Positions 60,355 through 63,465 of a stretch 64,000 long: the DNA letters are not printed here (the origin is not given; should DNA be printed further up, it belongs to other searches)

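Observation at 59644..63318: Two-gene operon: TPR/polyacidic-tail protein plus 937-aa degenerate-methyltransferase/Zn-ribbon/nuclease-like protein, a candidate uncharacterised nucleic-acid system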

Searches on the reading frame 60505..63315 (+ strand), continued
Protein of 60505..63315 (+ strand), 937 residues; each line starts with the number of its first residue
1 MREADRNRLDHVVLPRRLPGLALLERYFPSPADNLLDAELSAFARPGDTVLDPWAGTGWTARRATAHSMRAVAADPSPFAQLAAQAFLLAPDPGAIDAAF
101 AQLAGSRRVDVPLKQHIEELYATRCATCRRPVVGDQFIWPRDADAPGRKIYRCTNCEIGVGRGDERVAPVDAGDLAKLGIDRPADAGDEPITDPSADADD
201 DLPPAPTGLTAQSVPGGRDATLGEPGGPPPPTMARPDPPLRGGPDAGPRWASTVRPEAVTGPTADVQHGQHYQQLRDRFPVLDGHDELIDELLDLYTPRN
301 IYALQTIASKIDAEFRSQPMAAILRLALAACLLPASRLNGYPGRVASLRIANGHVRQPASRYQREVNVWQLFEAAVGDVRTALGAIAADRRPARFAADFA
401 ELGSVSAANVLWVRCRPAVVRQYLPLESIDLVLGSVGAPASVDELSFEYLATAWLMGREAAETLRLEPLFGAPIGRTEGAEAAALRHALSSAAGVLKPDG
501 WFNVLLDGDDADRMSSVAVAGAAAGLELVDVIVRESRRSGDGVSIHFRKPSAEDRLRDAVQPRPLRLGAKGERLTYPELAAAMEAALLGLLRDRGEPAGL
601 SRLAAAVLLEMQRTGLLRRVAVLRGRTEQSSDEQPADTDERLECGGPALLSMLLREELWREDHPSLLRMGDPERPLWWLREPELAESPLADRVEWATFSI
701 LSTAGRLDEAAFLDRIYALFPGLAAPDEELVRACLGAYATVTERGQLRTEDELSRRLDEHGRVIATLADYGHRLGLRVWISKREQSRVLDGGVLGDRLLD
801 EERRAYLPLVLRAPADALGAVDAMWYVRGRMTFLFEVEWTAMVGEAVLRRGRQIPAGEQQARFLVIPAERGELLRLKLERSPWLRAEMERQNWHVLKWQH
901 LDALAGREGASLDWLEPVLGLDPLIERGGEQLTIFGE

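Call 74: find_encoding_contigs(protein=P0410, flank=6000, max_places=1)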
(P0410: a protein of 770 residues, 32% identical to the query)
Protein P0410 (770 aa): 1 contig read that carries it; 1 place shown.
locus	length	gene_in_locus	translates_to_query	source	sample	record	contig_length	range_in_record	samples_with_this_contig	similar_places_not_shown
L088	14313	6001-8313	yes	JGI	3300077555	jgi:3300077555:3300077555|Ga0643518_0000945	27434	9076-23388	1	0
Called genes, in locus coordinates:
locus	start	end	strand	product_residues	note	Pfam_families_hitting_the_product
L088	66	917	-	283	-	PF00657:Lipase_GDSL, PF13472:Lipase_GDSL_2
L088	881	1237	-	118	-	-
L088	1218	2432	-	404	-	PF07690:MFS_1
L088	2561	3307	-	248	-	-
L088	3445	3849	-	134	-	PF14520:HHH_5 (weak), PF14229:DUF4332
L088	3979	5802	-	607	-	PF08439:Peptidase_M3_N, PF01432:Peptidase_M3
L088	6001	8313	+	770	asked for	-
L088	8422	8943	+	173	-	PF01965:DJ-1_PfpI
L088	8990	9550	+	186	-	PF01923:Cob_adeno_trans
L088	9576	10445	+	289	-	PF01261:AP_endonuc_2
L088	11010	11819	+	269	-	PF02535:Zip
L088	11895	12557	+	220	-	-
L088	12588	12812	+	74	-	-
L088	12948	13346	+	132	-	PF01127:Sdh_cyt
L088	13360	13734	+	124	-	PF01127:Sdh_cyt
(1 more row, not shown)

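Call 77: find_related_loci(query=A7, collection=metagenome_contigs, flank=6000)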
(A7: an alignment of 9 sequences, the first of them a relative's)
Query A7 (785 aa) in metagenome_contigs; peptide patterns used: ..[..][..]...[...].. (x = any residue, [..] = any of these).
189 stretches matched a pattern; 169 encode a relative of the query (tblastn E <= 1e-3); the best 80 are kept; 80 distinct loci.
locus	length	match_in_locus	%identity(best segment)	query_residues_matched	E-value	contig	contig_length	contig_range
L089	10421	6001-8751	48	1-785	0e+0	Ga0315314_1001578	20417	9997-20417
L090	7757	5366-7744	49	1-785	0e+0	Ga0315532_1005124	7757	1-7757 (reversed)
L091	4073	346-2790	47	1-785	0e+0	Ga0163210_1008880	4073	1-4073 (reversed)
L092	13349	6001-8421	49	1-785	0e+0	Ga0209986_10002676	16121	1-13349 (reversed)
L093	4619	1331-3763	48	1-785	0e+0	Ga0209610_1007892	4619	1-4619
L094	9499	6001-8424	47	1-785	0e+0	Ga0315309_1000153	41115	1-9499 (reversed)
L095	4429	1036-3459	47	1-785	0e+0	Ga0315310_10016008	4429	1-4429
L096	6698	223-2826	44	1-785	0e+0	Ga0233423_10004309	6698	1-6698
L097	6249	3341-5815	47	1-785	0e+0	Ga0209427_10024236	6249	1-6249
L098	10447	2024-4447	48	1-785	0e+0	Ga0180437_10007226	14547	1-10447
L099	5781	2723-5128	48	1-785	0e+0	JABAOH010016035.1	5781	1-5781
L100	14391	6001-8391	46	1-785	0e+0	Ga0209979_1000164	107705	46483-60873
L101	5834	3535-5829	48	1-743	0e+0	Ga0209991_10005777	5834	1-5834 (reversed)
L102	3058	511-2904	47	4-785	0e+0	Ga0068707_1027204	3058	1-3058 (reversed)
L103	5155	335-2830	46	1-785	0e+0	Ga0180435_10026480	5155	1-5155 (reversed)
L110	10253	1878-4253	44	1-785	0e+0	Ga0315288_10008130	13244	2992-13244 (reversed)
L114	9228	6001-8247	44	4-785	3e-179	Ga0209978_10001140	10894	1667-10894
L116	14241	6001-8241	43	4-785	7e-178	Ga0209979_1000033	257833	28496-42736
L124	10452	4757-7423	41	1-785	3e-165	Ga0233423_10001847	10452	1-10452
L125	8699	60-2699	41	1-785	8e-163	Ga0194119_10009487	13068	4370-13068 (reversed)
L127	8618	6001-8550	39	1-785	5e-159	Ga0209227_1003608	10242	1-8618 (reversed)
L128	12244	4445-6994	39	1-785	5e-159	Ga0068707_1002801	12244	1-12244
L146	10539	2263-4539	39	26-785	1e-137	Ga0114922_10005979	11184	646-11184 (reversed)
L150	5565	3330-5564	38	1-768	4e-136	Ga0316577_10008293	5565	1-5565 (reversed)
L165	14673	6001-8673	36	1-785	3e-92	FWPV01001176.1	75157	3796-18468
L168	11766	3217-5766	38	1-785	3e-158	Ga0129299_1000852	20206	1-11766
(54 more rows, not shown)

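Call 80: search_protein_families(library=pfam, proteins=[L110:6183-8189:-, L114:8309-9226:-, L092:4972-5802:-, L091:2790-3800:+, L094:3035-4873:+, L114:2620-5391:-, L165:3743-5938:+, L150:317-2077:+, L116:706-2364:-, L146:6124-7224:-], max_evalue=0.00001)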
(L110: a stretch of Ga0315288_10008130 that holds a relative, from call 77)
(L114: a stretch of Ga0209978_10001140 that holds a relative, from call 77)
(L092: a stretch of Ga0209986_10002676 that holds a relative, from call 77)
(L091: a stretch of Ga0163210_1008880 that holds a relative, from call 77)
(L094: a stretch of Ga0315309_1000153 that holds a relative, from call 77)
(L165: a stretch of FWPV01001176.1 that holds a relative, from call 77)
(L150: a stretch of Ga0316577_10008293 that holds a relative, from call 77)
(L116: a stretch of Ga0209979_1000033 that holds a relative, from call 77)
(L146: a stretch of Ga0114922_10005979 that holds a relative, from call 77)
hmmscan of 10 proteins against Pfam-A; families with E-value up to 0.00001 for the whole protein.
L110:6183-8189:- (668 aa): 2 families
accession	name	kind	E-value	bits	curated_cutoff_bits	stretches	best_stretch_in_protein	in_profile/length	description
PF01476.26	LysM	-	3.7e-09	36.8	20.9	1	154-198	1-43/43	LysM domain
PF17957.7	Big_7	-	7.9e-08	33.3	24.1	1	41-116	1-70/70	Bacterial Ig domain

L114:8309-9226:- (305 aa): 1 family
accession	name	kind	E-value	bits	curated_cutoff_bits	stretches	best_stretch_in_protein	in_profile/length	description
PF01212.27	Beta_elim_lyase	-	1.2e-49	169.6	27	1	4-270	107-286/288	Beta-eliminating lyase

L092:4972-5802:- (276 aa): 0 families

L091:2790-3800:+ (336 aa): 1 family
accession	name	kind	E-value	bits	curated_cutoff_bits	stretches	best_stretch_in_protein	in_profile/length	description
PF00291.31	PALP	-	9.2e-53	179.9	35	1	19-323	3-295/295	Pyridoxal-phosphate dependent enzyme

L094:3035-4873:+ (612 aa): 2 families
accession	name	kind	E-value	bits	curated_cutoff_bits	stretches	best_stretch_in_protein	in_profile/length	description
PF01314.23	AFOR_C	-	3e-126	422.1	27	1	224-603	8-385/385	Aldehyde ferredoxin oxidoreductase, domains 2 & 3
PF02730.20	AFOR_N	-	1.2e-64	218.2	29.8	1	8-206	1-198/199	Aldehyde ferredoxin oxidoreductase, N-terminal domain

L114:2620-5391:- (923 aa): 5 families
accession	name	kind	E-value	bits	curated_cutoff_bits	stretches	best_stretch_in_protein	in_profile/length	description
PF00476.26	DNA_pol_A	-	5.9e-162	539.4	34.3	1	539-917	2-381/381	DNA polymerase family A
PF02739.22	5_3_exonuc_N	-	2.2e-57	193.8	34.3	1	4-174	1-163/164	5'-3' exonuclease, N-terminal resolvase-like domain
PF01367.25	5_3_exonuc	-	2.1e-32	111.9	40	1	177-271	2-96/97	5'-3' exonuclease, C-terminal SAM fold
PF01612.26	DNA_pol_A_exo1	-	8.8e-22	78.2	23.6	1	314-506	2-172/173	3'-5' exonuclease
PF22619.2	DNA_polI_exo1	-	1.4e-08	35.1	27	1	394-474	39-119/140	DNA polymerase I, ribonuclease H-like domain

L165:3743-5938:+ (731 aa): 2 families
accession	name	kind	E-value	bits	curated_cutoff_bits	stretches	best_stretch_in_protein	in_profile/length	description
PF01555.25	N6_N4_Mtase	-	2.4e-13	51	26.7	0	75-106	183-214/221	DNA methylase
PF06634.17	DUF1156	-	4.7e-06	27.1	24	0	10-56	2-50/73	Protein of unknown function (DUF1156)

L150:317-2077:+ (586 aa): 5 families
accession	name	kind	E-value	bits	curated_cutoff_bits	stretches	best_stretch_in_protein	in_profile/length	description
PF13177.12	DNA_pol3_delta2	-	2.6e-45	154.8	27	1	21-176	2-158/161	DNA polymerase III, delta subunit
PF12169.13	DNA_pol3_gamma3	-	4.4e-13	49.7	24.4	1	231-369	1-138/143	DNA polymerase III subunits gamma and tau domain III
PF22608.2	DNAX_ATPase_lid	-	1.5e-11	44.4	27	1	183-229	2-48/49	DNA polymerase III clamp loader subunit, ATPase lid domain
PF00004.35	AAA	-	1.9e-10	41.8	21.2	1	42-172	2-125/131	ATPase family associated with various cellular activities (AAA)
PF13401.12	AAA_22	-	5.5e-06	27.1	27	0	41-145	8-113/130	AAA domain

L116:706-2364:- (552 aa): 5 families
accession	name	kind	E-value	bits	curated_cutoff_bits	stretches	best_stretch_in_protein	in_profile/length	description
PF05746.21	DALR_1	-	9.6e-32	110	22.3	1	434-552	1-117/117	DALR anticodon binding domain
PF03485.21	Arg_tRNA_synt_N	-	9.4e-24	84.3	21.5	1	4-91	2-85/85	Arginyl tRNA synthetase N terminal domain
PF00750.26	tRNA-synt_1d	-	1.5e-21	77.2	23.3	1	99-398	1-299/349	tRNA synthetases class I (R), catalytic domain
PF01921.24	tRNA-synt_1f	-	3.7e-07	29.8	27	0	363-420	269-323/360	tRNA synthetases class I (K)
PF01406.26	tRNA-synt_1e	-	1.1e-06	28.7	27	0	379-422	253-296/301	tRNA synthetases class I (C) catalytic domain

L146:6124-7224:- (366 aa): 3 families
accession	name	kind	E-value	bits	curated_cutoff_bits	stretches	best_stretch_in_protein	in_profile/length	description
PF00005.33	ABC_tran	-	7.9e-34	117.6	25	1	19-161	1-136/137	ABC transporter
PF17912.7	OB_MalK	-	6.7e-15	56.1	27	1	235-289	1-53/53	MalK OB fold domain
PF02463.25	SMC_N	-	5.4e-06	26.4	40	0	28-204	23-211/220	RecF/RecN/SMC N terminal domain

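Call 83: find_encoding_contigs(protein=P0428, flank=6000, max_places=1)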
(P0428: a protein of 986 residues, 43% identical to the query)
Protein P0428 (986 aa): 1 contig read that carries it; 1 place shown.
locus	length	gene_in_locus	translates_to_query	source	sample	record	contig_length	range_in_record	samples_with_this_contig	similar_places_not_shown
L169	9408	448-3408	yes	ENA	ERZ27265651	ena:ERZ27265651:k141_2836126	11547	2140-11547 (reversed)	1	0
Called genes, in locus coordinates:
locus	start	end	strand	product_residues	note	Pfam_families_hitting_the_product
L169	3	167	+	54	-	?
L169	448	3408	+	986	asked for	PF27126:NmeDI_C (weak)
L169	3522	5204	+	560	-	PF05960:DUF885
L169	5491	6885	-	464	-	PF01946:Thi4 (faint), PF00890:FAD_binding_2 (weak), PF01266:DAO, PF01593:Amino_oxidase (faint), PF03486:HI0933_like (faint), PF13454:NAD_binding_9 (faint)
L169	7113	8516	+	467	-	PF00202:Aminotran_3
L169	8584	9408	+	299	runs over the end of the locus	PF09339:HTH_IclR, PF25213:HVO_A0261_N (weak), PF01047:MarR (weak), PF01325:Fe_dep_repress (weak), PF12802:MarR_2, PF01614:IclR_C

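Call 84: find_encoding_contigs(protein=P0429, flank=6000, max_places=1)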
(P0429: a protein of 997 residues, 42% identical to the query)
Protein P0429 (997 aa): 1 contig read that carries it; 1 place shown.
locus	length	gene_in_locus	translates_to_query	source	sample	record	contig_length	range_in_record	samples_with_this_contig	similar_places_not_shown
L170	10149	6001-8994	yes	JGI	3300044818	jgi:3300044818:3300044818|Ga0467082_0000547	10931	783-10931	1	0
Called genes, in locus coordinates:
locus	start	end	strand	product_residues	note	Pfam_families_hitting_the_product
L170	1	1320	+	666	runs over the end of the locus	PF14716:HHH_8, PF14520:HHH_5 (weak), PF14791:DNA_pol_B_thumb, PF02811:PHP (weak)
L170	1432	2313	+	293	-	-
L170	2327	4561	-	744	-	-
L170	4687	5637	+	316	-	PF00515:TPR_1 (weak), PF07719:TPR_2 (weak), PF13414:TPR_11 (faint)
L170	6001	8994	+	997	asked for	PF27126:NmeDI_C (weak)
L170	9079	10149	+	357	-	?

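Call 102: fold_search(model_id=the predicted structure, library=viral)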
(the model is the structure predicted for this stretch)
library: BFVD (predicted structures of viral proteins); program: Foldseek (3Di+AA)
matches with E <= 10: 482; with E <= 0.001: 6
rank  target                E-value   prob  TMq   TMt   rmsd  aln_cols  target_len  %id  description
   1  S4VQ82                1.2e-05  1.00  0.23  0.41  13.0       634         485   12  site-specific DNA-methyltransferase (cytosine-N(4)-specific) [Pandoravirus dulcis]
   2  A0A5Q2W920            2.2e-04  1.00  0.12  0.25  15.0       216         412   12  (no name in the UniProt tables at hand)
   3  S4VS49                6.1e-04  1.00  0.10  0.20  18.2       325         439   10  site-specific DNA-methyltransferase (cytosine-N(4)-specific) [Pandoravirus dulcis]
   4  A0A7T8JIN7            7.1e-04  0.57  0.11  0.10  22.8       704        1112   11  Polyprotein (Fragment) [Soybean thrips virga-like virus 2]
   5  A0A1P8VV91            9.2e-04  0.98  0.17  0.19  29.0       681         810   11  (no name in the UniProt tables at hand)
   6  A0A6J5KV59            9.6e-04  1.00  0.09  0.27  14.9       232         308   12  COG0863 DNA modification methylase [uncultured Caudovirales phage]
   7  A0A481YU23            1.2e-03  0.35  0.09  0.07  32.8       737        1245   12  DNA ligase [Marseillevirus LCMAC103]
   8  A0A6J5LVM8            1.4e-03  0.92  0.10  0.26  21.6       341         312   14  Uncharacterized protein [uncultured Caudovirales phage]
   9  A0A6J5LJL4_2          1.8e-03  0.47  0.12  0.09  28.5       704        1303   12  LT_GEWL domain containing protein [uncultured Caudovirales phage]
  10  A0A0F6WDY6            1.9e-03  1.00  0.11  0.20  13.2       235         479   17  DNA methylase [Mycobacterium phage Vincenzo]
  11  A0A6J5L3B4            2.5e-03  0.93  0.10  0.26  22.2       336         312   10  AdoMet_MTases domain containing protein [uncultured Caudovirales phage]
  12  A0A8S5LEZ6            3.2e-03  1.00  0.11  0.34   8.7       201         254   14  Modification methylase (Fragment) [Siphoviridae sp. ct3CA7]
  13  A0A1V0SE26            3.4e-03  1.00  0.10  0.40   8.8       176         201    9  Methyltransferase [Indivirus ILV1]
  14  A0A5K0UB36            3.9e-03  0.38  0.11  0.15  19.4       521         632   12  Uncharacterized protein (Fragment) [Yasminevirus sp. GU-2018]
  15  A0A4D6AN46            4.6e-03  1.00  0.09  0.34   6.0       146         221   15  (no name in the UniProt tables at hand)
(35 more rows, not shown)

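Call 109: search_dna_similar(query=window:60505-63315:+, collection=phages, mode=protein, max_evalue=0.001, max_rows=10)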
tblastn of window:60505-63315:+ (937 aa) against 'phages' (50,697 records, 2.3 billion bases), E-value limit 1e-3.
No match.

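Call 110: search_dna_similar(query=window:60505-63315:+, collection=plasmids, mode=protein, max_evalue=0.001, max_rows=10)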
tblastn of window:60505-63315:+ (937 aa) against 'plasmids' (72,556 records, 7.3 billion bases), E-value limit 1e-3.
No match.
